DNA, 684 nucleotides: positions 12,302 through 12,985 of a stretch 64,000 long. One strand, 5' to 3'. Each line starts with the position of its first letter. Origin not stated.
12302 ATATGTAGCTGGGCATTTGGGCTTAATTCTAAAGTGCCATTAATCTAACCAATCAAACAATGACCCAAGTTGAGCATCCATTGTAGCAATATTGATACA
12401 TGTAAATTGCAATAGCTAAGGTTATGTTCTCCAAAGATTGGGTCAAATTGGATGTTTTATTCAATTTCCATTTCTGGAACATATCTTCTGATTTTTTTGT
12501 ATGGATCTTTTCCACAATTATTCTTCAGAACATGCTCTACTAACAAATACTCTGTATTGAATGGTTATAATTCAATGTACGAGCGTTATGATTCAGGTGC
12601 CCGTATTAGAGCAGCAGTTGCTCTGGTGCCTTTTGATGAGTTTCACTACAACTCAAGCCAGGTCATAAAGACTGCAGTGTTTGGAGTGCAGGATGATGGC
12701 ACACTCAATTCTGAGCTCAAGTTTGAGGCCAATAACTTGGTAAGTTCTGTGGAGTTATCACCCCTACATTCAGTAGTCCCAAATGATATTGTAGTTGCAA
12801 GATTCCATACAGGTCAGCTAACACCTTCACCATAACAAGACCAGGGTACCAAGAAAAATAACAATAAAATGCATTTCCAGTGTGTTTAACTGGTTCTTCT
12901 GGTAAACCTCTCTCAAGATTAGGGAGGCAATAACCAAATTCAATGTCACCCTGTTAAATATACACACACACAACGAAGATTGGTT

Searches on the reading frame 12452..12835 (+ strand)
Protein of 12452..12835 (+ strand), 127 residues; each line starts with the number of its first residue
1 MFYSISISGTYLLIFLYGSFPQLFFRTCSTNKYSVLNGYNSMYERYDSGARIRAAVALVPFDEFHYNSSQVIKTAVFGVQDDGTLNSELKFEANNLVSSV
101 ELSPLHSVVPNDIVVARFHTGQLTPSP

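Call 27: search_protein_families(library=pfam, proteins=[window:12452-12835:+], max_evalue=0.01)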
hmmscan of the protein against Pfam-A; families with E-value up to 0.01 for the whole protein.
window:12452-12835:+ (127 aa): 1 family
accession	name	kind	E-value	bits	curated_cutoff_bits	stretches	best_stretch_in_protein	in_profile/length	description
PF11978.13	MVP_shoulder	-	2.4e-12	47.4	25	1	50-101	58-110/118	Shoulder domain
